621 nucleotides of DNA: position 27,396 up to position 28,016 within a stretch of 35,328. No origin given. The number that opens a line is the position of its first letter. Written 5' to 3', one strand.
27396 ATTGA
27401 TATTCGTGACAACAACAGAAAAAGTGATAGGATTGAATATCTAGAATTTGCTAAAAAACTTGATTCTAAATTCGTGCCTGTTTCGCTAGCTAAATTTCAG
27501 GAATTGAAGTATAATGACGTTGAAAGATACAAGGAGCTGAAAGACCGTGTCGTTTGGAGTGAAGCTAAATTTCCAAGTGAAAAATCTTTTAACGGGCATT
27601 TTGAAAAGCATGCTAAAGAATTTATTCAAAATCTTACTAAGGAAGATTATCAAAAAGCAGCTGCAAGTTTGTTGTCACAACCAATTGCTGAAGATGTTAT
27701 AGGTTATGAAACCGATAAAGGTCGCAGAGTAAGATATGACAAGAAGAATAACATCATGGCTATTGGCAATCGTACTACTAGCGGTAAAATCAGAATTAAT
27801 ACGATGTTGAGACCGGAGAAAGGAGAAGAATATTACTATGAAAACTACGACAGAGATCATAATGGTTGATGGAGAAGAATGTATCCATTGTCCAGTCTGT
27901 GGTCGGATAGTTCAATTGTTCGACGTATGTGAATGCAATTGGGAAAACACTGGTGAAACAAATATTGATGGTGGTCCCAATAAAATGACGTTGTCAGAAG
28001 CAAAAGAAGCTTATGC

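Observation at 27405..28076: MuF head protein with a nuclease-toxin-like C-terminus, followed by an overlapping CPCC zinc-ribbon gene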

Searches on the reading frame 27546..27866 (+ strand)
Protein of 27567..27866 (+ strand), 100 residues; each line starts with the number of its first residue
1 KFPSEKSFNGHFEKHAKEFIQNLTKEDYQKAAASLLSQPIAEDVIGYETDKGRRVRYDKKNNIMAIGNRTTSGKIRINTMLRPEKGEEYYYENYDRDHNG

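Call 14: search_dna_similar(query=window:27567-27866:+, collection=phages, mode=protein, max_rows=40, max_evalue=0.01)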
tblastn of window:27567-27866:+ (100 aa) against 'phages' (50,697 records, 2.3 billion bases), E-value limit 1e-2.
Records with a match: 17; places in all: 17; records where one place covers at least 80% of the query: 17.
Best place of each record, by identity: 60-80% 6; <60% 11.
By first word of the organism name: Streptococcus 15; Faecalibacterium 2.
By host as written in the record: Streptococcus mitis SF100 2; Faecalibacterium prausnitzii 2; Streptococcus suis S10 1; Streptococcus suis SS12 1; Streptococcus suis LP081102 1; Streptococcus suis ZJ20091101 1; Streptococcus ruminicola CNU_77-47 1; Streptococcus infantarius ATCC_BAA-102 1; and 7 more.
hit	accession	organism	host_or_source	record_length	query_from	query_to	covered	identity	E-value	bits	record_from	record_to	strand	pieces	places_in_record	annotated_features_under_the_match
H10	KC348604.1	Streptococcus phage phiS10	Streptococcus suis S10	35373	1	97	92%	67.4%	2e-25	137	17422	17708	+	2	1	protein F-like protein | hypothetical protein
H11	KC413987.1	Streptococcus phage phiSS12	Streptococcus suis SS12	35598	1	97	97%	61.9%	1e-34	129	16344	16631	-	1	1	hypothetical protein | Cys_rich_CPCC family protein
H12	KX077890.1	Streptococcus phage phiLP081102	Streptococcus suis LP081102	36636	1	97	97%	61.9%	1e-34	129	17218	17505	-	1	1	hypothetical protein (x2)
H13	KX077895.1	Streptococcus phage phiZJ20091101-4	Streptococcus suis ZJ20091101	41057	1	97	97%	61.9%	1e-34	129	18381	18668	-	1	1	hypothetical protein (x2)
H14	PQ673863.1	Streptococcus phage vB_SbS-pSY22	Streptococcus ruminicola CNU_77-47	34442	1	99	99%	59.6%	4e-34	128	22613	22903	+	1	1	hypothetical protein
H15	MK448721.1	Streptococcus phage Javan263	Streptococcus infantarius ATCC_BAA-102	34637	1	90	90%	64.4%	2e-29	115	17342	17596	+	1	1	hypothetical protein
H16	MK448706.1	Streptococcus phage Javan221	Streptococcus equinus Ye01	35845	1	90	90%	63.3%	5e-29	114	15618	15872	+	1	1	hypothetical protein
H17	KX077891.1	Streptococcus phage phiJH1301-1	Streptococcus suis JH1301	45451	1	90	90%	57.8%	2e-25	103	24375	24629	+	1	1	hypothetical protein (x2)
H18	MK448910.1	Streptococcus phage Javan336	Streptococcus mitis SK608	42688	1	99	99%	48.5%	5e-25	102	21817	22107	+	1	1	capsid and scaffold protein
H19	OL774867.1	Streptococcus phage MismyG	Streptococcus mitis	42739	1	90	90%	52.2%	2e-21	92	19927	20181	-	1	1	minor capsid protein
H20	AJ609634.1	Streptococcus phage EJ-1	Streptococcus pneumoniae 101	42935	1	99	99%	46.5%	2e-21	92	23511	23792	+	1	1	minor head protein | promoter | hypothetical protein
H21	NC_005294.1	Streptococcus phage EJ-1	Streptococcus pneumoniae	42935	1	99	99%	46.5%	2e-21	92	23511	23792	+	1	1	minor head protein | promoter | hypothetical protein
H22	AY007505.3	Streptococcus phage SM1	Streptococcus mitis SF100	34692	2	96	95%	45.3%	4e-20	89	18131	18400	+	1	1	35: gp35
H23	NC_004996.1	Streptococcus phage SM1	Streptococcus mitis SF100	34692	2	96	95%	45.3%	4e-20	89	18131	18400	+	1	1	gp35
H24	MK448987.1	Streptococcus phage Javan576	Streptococcus suis LS2Z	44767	11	90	80%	51.3%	2e-17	81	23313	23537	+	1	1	hypothetical protein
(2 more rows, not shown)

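Call 24: find_homologous_proteins(query=A2, max_evalue=0.001)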
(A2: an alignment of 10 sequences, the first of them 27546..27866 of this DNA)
Query A2 (10 sequences) (107 aa, profile of the alignment): 135 proteins with E <= 0.001 among 2031 candidates; the best 120 are listed.
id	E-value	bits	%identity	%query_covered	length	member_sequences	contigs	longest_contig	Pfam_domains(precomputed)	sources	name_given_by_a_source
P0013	2.3e-46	174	61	94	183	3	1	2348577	-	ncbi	-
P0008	3.8e-45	170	68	100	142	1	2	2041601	-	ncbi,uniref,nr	ncbi:MafB [Streptococcus respiraculi]|uniref:MafB n=1 Tax=Streptococcus respiraculi TaxID=2021971 Re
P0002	1.9e-44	168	62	99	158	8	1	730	-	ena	-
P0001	7.2e-44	166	85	100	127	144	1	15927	-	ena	-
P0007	6.1e-43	163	61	99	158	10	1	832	-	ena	-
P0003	1.2e-42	162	85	100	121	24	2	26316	-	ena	-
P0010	1.6e-42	162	62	98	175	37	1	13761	-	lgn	-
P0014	2.4e-41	158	62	91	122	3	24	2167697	-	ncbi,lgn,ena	-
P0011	9.2e-41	156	65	91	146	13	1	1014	-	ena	-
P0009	9.8e-41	156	62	91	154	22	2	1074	-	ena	-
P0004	1.4e-40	156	62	91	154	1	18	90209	-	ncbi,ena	-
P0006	2.9e-40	155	61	91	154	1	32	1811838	-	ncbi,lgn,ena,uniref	ncbi:MafB [Ligilactobacillus ruminis]|uniref:MafB n=1 Tax=Ligilactobacillus ruminis TaxID=1623 RepID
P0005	6.4e-40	153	61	91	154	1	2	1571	-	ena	-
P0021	1.1e-38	150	47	95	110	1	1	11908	-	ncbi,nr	ncbi:MAG: phage head morphogenesis protein, partial [Lactococcus lactis]|nr:phage head morphogenesis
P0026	3.2e-38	148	53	98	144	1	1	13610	-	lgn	-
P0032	1.6e-32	130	45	97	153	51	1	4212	-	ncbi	ncbi:TPA: polymorphic toxin MafB class 3, partial [Neisseria lactamica]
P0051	1.5e-17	82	30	89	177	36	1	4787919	-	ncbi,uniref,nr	ncbi:hypothetical protein [Enterobacter roggenkampii]|uniref:hypothetical protein n=1 Tax=Enterobact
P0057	2.7e-14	71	25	75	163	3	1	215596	PF06958.18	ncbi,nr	ncbi:hypothetical protein IW01_20395 [Pectobacterium brasiliense]|nr:hypothetical protein IW01_20395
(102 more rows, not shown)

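Call 32: get_annotated_region(hit=H22, flank=3500)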
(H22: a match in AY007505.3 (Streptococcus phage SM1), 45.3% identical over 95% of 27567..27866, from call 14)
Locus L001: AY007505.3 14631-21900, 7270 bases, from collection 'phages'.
description: Streptococcus mitis phage SM1,complete genome.
organism: Streptococcus phage SM1 (NCBI taxid 157924)
taxonomy: Viruses; Duplodnaviria; Heunggongvirae; Uroviricota; Caudoviricetes
host: Streptococcus mitis SF100; source: -; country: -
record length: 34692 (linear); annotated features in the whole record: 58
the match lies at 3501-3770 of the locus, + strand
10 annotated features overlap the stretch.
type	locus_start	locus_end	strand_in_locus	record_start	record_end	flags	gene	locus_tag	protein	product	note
CDS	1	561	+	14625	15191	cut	32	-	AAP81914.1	gp32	-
CDS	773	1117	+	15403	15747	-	33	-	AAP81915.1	gp33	-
misc_feature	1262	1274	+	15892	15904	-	-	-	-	-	cos site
CDS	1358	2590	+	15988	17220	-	34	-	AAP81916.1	gp34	-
CDS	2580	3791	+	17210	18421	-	35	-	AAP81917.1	gp35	-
CDS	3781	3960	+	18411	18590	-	36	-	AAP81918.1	gp36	-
CDS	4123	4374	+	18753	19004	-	37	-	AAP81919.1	gp37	-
CDS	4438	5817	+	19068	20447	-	38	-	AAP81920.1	gp38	-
CDS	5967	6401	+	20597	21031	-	39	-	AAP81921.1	gp39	-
CDS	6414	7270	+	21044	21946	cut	40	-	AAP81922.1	gp40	-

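Call 38: predict_structure(alignment_id=A3)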
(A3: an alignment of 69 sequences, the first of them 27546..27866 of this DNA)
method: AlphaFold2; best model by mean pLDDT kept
length: 107 residues; sequences in the alignment: 69
mean_pLDDT: 94.6   pTM: 0.87
mean pLDDT of the five models: 94.6, 94.5, 94.2, 92.9, 92.7
residues with pLDDT >= 90: 96; 70-90: 9; 50-70: 2; < 50: 0
segments of 3 or more residues with pLDDT < 50: none
pLDDT, mean of each block of 10 residues (from residue 1): 89 97 89 96 97 96 98 94 97 98 91
secondary structure, 60 per line:
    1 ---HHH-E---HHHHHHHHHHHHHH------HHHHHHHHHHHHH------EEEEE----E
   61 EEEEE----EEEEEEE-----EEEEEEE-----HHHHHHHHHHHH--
elements in order: H12-25 H32-44 E51-55 E60-65 E70-76 E82-88 H94-105
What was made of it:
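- On 8EY4-type CdiA-CT toxin domain (no Pfam model): AlphaFold2 pLDDT 94.6 (call 38).
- On BECR fold (superfamily level): DSSP gives H12-25, H32-44, E51-55, E60-65, E70-76, E82-88 and H94-105 (call 38).
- The AlphaFold2 model has pLDDT 94.6 (call 38).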

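Call 40: fold_search(model_id=the predicted structure, library=pdb)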
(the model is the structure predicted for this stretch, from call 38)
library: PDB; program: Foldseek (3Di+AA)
matches with E <= 10: 1057; with E <= 0.001: 1
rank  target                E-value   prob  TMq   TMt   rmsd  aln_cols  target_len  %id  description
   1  8ey4_A                6.5e-06  1.00  0.66  0.79   2.5        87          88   28  Contact-dependent growth inhibition toxin-immunity protein complex from E. coli O32:H37 (released 2023-11-08)
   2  5ycl_D                1.9e-02  0.87  0.43  0.46   5.4       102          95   15  Crystal structure of HigBA complex from Shigella flexneri (released 2018-09-19)
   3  3u97                  2.2e-02  0.97  0.46  0.59   4.2        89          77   16  1.1 Angstrom-resolution crystal structure of the Brucella abortus ribonuclease toxin, BrnT (released 2012-02-22)
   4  6kmq_A                2.3e-02  0.72  0.36  0.40   6.7        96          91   16  2.3 Angstrom resolution structure of dimeric HigBA toxin-antitoxin complex from E. coli (released 2020-11-18)
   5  5ifg_C                3.3e-02  0.72  0.40  0.43   6.6       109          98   14  Crystal structure of HigA-HigB complex from E. Coli (released 2017-03-01)
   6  8bao_A                1.1e-01  0.51  0.32  0.11  11.8        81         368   15  Dysgonamonadaceae bacterium CRISPR ancillary nuclease 2 (released 2022-11-30)
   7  2kc8_MODEL_1_A        1.2e-01  0.23  0.31  0.33   8.7       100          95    9  Structure of E. coli toxin RelE (R81A/R83A) mutant in complex with antitoxin RelBc (K47-L79) peptide (released 2009-03-17)
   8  9lvj_E                1.3e-01  0.75  0.33  0.13   4.1        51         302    6  Cryo-EM structure of Sestrin2 bound human GATOR2 complex (released 2025-08-13)
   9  1wmi_A                1.3e-01  0.30  0.32  0.36   7.1        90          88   14  Crystal structure of archaeal RelE-RelB complex from Pyrococcus horikoshii OT3 (released 2005-03-15)
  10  6af4_C                1.5e-01  0.41  0.40  0.38   6.1       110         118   12  Toxin-Antitoxin module from Streptococcus pneumoniae (released 2019-08-14)
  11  6cp9_C                1.5e-01  0.18  0.30  0.28   9.5       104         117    9  Contact-dependent growth inhibition toxin - immunity protein complex from Klebsiella pneumoniae 342 (released 2019-03-13)
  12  4adn_A                1.6e-01  0.06  0.18  0.12  13.3       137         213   12  Fusidic acid resistance protein FusB (released 2012-03-07)
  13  9lvj_Q                2.1e-01  0.47  0.30  0.12   5.3        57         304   14  Cryo-EM structure of Sestrin2 bound human GATOR2 complex (released 2025-08-13)
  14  9lvj_P                2.4e-01  0.60  0.33  0.13   3.7        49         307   12  Cryo-EM structure of Sestrin2 bound human GATOR2 complex (released 2025-08-13)
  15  3sb1_A                2.4e-01  0.21  0.31  0.29   8.8        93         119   13  Hydrogenase expression protein HupH from Thiobacillus denitrificans ATCC 25259 (released 2011-07-06)
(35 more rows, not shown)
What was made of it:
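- On 8EY4-type CdiA-CT toxin domain (no Pfam model): Foldseek E 6.5e-6, TM 0.66/0.79, rmsd 2.5 A over 87 columns (call 40).
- On BECR fold (superfamily level): HigB, BrnT, RelE and CdiA-CT Kp342 rank 2-11 at E 0.02-0.15, which is weak (call 40).
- The PDB entry for the homologous pair is titled as a toxin-immunity complex (call 40).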

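Call 44: fold_search(model_id=the predicted structure, library=viral)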
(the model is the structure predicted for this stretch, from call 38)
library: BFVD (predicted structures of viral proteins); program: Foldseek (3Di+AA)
matches with E <= 10: 1451; with E <= 0.001: 1
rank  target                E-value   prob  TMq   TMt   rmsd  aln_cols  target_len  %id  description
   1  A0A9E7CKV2            3.5e-08  1.00  0.76  0.19   2.3        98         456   24  (no name in the UniProt tables at hand)
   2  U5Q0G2                7.1e-03  0.97  0.49  0.46   6.7       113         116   12  Uncharacterized protein [Bacillus phage Slash]
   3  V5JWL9                3.5e-02  0.57  0.30  0.36   6.0        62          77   10  Uncharacterized protein [Pseudomonas phage PAK_P2]
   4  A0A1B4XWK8            4.2e-02  0.54  0.30  0.39  10.8        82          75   15  Uncharacterized protein [Tenacibaculum phage pT24]
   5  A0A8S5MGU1            4.5e-02  0.80  0.43  0.42   4.9        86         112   17  Uncharacterized protein [Siphoviridae sp. ctcfw7]
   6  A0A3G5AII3            4.5e-02  0.51  0.35  0.22  12.9       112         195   12  Uncharacterized protein [Sylvanvirus sp.]
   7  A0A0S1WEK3            4.5e-02  0.13  0.21  0.21  14.2       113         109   13  (no name in the UniProt tables at hand)
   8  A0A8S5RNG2            5.2e-02  0.87  0.38  0.40   4.9        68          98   20  Uncharacterized protein [virus sp. ctBS918]
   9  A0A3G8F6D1            5.2e-02  0.85  0.48  0.46   5.3        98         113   10  (no name in the UniProt tables at hand)
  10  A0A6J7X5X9            6.3e-02  0.72  0.33  0.33   5.3        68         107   16  Uncharacterized protein [uncultured Caudovirales phage]
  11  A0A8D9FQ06            6.7e-02  0.80  0.35  0.29  11.0        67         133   18  UVR domain-containing protein [uncultured marine phage]
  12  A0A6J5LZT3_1          6.7e-02  0.30  0.30  0.05   6.2        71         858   15  Large polyvalent protein associated domain-containing protein (Fragment) [uncultured Caudovirales phage]
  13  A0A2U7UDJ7            7.2e-02  0.75  0.48  0.31   5.6       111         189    8  Uncharacterized protein [Pandoravirus neocaledonia]
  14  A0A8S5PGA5            7.2e-02  0.66  0.28  0.11   6.8        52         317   25  Uncharacterized protein (Fragment) [Siphoviridae sp. ctXQ92]
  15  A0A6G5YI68            8.2e-02  0.75  0.39  0.46   9.7        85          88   12  (no name in the UniProt tables at hand)
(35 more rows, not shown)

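Call 45: find_encoding_contigs(protein=P0051, flank=3000, max_places=3)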
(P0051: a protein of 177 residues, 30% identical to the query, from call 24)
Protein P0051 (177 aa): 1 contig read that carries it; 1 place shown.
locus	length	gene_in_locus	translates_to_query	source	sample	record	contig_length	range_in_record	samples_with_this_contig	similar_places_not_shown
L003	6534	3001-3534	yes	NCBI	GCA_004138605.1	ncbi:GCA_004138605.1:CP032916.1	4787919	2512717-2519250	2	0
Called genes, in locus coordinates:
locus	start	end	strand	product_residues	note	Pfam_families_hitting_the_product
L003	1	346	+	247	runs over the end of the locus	PF01476:LysM, PF01551:Peptidase_M23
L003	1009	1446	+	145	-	-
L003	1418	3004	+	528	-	PF13332:Fil_haemagg_2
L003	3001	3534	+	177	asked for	-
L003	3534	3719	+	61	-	PF14206:Cys_rich_CPCC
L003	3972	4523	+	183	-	-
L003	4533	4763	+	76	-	-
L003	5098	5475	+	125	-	PF04829:PT-VENN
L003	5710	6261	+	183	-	-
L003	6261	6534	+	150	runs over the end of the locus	-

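Call 55: search_protein_families(library=pfam, alignment_id=A3, max_evalue=0.1)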
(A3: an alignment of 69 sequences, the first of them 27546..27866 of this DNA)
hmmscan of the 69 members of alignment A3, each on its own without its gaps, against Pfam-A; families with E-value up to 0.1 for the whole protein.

A. member 1, window:27546-27866:+ (107 aa): 1 family
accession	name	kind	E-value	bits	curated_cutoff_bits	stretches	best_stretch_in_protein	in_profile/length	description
PF25284.1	DUF7874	-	0.073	13.6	30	1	8-44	42-78/136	Family of unknown function (DUF7874)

B. families by the number of members that match (of 69 scanned): 23 families
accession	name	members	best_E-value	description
PF25284.1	DUF7874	8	0.0001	Family of unknown function (DUF7874)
PF04829.18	PT-VENN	3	7.2e-15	Pre-toxin domain with VENN motif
PF13912.12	zf-C2H2_6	3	0.018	C2H2-type zinc finger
PF18041.7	MapZ_EC1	2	0.0092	MapZ extracellular domain 1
PF15546.11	DUF4653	2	0.027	Domain of unknown function (DUF4653)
PF06958.17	Pyocin_S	1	4.6e-13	S-type Pyocin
PF07591.16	PT-HINT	1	2.8e-07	Pretoxin HINT domain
PF14890.11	Intein_splicing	1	0.00068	Intein splicing domain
PF06255.18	MafB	1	0.0014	Neisseria toxin MafB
PF22042.2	EF-G_D2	1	0.0029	Elongation factor G domain 2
PF00117.34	GATase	1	0.0054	Glutamine amidotransferase class-I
PF18731.6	HEPN_Swt1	1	0.017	Swt1-like HEPN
PF15970.11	HicB-like_2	1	0.021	HicB_like antitoxin of bacterial toxin-antitoxin system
PF09851.14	SHOCT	1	0.029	Short C-terminal domain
PF19079.5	CFSR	1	0.044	Collagen-flanked surface repeat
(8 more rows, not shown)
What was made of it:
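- Tried and rejected: Rejected on fold and HMM evidence (calls 40, 55).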

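Call 57: find_encoding_contigs(protein=P0032, flank=3000, max_places=3)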
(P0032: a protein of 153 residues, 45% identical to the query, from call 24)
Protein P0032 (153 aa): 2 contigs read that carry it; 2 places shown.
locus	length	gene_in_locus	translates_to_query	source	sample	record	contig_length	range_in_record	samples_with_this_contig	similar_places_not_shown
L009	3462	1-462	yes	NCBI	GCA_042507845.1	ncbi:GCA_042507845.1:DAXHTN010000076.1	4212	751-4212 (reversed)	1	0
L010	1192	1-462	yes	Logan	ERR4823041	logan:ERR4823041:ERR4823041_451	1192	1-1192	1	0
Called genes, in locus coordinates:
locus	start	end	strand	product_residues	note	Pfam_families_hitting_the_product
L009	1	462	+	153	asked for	?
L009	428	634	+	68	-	PF14206:Cys_rich_CPCC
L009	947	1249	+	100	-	PF15569:Imm40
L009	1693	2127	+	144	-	-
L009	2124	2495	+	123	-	PF09346:SMI1_KNR4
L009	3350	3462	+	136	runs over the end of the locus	-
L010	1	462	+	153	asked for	?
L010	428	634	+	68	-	PF14206:Cys_rich_CPCC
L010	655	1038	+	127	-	-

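Call 58: find_encoding_contigs(protein=P0057, flank=2500, max_places=2)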
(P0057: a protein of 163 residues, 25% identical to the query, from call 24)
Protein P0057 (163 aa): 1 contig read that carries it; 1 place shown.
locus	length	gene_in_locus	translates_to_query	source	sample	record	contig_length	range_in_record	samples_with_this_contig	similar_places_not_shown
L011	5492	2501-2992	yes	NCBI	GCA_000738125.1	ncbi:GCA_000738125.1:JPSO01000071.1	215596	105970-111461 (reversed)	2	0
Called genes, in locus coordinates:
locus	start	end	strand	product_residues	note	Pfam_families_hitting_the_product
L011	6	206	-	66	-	-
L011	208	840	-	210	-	-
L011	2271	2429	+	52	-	PF13333:rve_2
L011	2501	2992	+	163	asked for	PF06958:Pyocin_S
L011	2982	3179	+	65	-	PF14206:Cys_rich_CPCC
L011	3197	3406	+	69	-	PF16277:DUF4926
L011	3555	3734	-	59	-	-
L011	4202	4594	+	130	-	PF22399:DUF6979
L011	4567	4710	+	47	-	PF13957:YafO_toxin (weak)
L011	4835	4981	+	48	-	-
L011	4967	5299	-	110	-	-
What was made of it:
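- It also holds in an Enterobacter cdiA locus, a Neisseria lactamica mafB locus and a Pectobacterium pyocin-S locus (calls 45, 57, 58).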

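Call 61: search_solved_structures(query=A3, max_evalue=1, show_alignments=1)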
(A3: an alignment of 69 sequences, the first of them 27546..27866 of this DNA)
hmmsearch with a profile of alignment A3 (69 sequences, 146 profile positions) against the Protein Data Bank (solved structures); distinct sequences matched with E-value up to 1: 3.
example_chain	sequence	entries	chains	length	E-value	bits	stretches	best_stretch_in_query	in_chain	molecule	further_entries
8ey4_A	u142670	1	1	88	3.7e-45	156.9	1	51-136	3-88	PT-VENN domain-containing protein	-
4gzc_A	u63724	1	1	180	0.52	13.7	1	64-89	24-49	Epsin-2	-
4gzd_A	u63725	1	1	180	0.53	13.6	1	64-88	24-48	Epsin-2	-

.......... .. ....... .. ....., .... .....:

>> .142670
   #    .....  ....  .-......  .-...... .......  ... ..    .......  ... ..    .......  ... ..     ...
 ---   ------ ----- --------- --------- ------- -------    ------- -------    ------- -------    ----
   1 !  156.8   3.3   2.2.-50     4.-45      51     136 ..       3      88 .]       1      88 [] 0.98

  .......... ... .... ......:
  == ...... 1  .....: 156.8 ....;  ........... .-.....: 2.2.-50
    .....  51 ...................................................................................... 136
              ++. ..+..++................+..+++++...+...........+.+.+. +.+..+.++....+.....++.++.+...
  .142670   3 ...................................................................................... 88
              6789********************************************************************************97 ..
